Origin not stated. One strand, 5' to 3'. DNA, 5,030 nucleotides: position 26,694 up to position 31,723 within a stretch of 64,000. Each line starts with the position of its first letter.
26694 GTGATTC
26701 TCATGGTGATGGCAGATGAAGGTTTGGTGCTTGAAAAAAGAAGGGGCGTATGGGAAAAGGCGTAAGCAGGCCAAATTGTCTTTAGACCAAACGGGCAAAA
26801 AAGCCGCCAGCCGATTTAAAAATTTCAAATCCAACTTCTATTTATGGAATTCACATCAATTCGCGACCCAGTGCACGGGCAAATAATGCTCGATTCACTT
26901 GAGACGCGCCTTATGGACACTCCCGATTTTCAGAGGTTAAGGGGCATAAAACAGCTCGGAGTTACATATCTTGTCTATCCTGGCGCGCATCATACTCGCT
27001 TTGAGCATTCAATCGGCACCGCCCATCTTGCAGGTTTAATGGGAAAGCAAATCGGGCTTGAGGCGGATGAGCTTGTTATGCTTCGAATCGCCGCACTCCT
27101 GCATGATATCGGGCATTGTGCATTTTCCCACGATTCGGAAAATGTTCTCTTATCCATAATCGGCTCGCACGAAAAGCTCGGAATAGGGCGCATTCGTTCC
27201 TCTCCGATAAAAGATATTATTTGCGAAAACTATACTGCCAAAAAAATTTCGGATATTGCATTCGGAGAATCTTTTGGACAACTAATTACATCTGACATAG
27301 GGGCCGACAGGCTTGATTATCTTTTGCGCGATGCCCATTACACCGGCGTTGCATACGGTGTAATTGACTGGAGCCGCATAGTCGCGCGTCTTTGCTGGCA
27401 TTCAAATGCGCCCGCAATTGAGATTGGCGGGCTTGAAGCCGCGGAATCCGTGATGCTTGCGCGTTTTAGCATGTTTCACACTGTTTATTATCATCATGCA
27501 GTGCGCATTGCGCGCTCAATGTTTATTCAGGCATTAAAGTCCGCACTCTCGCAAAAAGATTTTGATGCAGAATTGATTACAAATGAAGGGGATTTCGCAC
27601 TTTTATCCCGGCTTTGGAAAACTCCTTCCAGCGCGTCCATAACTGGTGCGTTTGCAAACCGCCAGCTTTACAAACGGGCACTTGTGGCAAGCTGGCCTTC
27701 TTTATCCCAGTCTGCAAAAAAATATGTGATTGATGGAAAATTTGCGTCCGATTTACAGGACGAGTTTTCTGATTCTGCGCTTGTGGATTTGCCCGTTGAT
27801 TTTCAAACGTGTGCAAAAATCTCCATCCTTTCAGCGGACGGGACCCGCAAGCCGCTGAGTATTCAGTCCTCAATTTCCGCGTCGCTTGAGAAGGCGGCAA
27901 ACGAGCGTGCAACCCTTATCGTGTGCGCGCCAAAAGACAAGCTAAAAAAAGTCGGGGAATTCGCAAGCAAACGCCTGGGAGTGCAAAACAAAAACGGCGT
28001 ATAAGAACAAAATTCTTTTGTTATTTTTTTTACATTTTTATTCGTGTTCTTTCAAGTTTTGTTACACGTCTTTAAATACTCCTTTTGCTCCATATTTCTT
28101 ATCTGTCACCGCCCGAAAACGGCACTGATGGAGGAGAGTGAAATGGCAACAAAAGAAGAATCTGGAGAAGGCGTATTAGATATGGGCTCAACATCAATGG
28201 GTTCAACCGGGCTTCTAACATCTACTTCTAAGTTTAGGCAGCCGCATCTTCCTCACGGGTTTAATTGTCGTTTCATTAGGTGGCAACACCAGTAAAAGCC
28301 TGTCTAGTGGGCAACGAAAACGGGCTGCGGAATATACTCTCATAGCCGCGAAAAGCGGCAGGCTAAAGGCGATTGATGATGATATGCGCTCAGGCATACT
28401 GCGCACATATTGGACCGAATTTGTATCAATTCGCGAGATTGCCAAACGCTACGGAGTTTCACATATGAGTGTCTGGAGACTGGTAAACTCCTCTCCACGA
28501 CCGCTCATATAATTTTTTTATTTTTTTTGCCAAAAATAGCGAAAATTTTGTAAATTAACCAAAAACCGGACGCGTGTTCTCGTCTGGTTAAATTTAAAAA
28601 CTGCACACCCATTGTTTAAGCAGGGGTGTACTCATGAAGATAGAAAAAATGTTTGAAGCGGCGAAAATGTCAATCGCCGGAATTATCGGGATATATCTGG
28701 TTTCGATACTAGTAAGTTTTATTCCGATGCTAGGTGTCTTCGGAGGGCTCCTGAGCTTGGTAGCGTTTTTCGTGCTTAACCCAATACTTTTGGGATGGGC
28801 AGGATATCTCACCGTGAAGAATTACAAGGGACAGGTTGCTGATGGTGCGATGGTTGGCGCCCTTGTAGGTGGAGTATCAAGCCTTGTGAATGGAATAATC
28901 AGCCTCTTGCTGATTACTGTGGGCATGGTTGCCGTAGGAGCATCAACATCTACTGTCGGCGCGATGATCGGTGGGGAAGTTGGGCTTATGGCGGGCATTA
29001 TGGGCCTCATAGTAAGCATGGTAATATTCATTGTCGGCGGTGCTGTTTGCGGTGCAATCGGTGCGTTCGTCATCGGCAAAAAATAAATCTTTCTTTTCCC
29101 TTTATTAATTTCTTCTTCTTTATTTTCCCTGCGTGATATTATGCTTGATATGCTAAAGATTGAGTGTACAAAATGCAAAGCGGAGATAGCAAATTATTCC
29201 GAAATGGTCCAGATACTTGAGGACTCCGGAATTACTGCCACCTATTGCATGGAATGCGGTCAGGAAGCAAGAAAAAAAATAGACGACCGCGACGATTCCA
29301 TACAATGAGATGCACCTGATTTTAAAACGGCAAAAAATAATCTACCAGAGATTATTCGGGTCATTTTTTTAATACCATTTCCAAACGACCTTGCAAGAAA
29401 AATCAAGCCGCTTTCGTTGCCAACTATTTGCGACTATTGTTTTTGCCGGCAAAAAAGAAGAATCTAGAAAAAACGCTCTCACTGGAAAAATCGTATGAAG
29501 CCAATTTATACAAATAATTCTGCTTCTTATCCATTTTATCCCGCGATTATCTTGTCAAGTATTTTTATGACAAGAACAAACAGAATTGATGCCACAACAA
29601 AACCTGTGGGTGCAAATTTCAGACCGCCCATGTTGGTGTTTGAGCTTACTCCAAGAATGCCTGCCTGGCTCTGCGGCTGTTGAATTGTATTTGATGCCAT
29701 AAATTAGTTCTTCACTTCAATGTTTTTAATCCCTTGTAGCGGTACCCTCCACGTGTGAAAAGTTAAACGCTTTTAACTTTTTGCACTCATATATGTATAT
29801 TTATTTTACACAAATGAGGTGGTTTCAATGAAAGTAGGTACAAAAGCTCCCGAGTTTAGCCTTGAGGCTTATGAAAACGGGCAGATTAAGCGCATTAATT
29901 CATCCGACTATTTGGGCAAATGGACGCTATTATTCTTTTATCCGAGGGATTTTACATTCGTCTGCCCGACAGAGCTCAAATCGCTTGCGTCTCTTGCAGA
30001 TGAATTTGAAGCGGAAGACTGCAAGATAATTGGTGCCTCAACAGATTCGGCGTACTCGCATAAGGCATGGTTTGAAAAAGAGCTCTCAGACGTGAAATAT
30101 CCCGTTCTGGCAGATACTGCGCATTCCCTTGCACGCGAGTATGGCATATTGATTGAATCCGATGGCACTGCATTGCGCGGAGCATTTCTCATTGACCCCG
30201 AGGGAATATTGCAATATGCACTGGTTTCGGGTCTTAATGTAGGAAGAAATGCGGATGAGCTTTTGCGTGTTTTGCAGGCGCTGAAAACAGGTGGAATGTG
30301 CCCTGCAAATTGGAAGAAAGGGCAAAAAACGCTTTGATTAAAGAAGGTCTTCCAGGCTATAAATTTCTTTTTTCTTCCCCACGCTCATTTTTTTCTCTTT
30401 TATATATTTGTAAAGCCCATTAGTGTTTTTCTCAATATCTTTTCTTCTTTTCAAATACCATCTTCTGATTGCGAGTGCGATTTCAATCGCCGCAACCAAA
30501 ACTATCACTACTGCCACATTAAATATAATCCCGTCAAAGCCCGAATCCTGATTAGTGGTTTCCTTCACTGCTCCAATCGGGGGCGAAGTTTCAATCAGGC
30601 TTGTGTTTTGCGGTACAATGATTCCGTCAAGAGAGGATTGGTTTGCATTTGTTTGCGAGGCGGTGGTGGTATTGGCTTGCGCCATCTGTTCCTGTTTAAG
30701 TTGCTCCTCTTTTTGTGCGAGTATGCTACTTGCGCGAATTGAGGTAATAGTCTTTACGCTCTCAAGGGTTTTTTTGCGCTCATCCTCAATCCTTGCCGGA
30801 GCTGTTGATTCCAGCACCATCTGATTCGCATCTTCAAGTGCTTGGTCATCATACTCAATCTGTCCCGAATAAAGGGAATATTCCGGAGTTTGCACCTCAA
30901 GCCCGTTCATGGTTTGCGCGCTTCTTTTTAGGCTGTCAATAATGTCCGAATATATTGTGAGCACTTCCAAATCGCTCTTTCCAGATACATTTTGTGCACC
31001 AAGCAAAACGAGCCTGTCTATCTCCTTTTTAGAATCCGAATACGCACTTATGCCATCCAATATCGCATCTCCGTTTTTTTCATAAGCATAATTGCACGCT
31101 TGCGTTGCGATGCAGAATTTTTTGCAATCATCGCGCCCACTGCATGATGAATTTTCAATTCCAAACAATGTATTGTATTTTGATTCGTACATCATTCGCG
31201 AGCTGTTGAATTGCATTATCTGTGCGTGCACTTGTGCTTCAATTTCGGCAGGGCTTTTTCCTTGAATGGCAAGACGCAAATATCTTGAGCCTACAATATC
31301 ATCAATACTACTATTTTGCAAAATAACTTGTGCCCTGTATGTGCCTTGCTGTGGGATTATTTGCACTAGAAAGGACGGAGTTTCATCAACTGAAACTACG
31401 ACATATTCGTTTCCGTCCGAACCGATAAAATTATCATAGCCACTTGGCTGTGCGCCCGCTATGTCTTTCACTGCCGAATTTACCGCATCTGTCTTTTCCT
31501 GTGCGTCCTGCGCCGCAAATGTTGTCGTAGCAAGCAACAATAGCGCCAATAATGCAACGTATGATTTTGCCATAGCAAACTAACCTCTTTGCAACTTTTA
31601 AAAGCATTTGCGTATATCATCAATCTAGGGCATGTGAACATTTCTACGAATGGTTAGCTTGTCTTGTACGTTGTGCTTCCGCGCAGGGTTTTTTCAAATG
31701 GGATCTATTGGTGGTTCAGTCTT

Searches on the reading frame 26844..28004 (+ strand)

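Call 7: search_protein_families(library=pfam, proteins=[window:26844-28004:+], max_evalue=0.001)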
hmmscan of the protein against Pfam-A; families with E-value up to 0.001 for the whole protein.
window:26844-28004:+ (386 aa): 3 families
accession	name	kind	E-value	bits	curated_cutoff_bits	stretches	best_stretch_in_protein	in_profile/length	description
PF19276.4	HD_assoc_2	-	5.1e-32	111.5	23.1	1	174-383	1-216/222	HD associated region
PF01966.28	HD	-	6.6e-12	46.2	22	1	52-124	1-73/116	HD domain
PF08668.18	HDOD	-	0.00079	19.4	22.9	0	53-100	96-141/196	HDOD domain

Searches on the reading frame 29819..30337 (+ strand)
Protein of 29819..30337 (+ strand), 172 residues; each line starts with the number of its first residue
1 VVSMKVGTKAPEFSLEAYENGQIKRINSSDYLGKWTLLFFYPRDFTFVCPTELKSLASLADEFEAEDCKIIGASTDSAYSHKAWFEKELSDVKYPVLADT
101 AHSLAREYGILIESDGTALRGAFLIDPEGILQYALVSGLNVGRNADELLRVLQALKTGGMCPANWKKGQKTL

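Call 52: search_protein_families(library=pfam, proteins=[window:29819-30337:+], max_evalue=0.01)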
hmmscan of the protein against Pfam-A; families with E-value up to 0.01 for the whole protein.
window:29819-30337:+ (172 aa): 4 families
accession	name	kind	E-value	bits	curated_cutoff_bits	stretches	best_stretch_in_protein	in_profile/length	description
PF00578.27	AhpC-TSA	-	5.6e-40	136.6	26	1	6-133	1-123/124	AhpC/TSA family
PF08534.16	Redoxin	-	4.6e-17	62.6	26.6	1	5-140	1-137/148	Redoxin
PF10417.14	1-cysPrx_C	-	0.00023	21.5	21.1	1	156-172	7-24/41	C-terminal domain of 1-Cys peroxiredoxin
PF02630.20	SCO1-SenC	-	0.0011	19.4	22.8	1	24-67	12-55/134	SCO1/SenC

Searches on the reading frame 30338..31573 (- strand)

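Call 7: search_protein_families(library=pfam, proteins=[window:30338-31573:-], max_evalue=0.001)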
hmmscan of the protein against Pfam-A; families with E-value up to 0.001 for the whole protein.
window:30338-31573:- (411 aa): 0 families

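Call 53: search_protein_families(library=pfam, proteins=[window:30338-31573:-], max_evalue=0.1)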
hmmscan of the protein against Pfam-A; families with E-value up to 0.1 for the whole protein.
window:30338-31573:- (411 aa): 2 families
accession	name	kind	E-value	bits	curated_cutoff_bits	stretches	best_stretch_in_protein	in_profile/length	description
PF20732.2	NamZ_C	-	0.005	18.1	25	1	79-129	98-149/152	Exo-beta-N-acetylmuramidase NamZ, C-terminal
PF13145.12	Rotamase_2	-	0.036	15.3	27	0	226-308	16-90/121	PPIC-type PPIASE domain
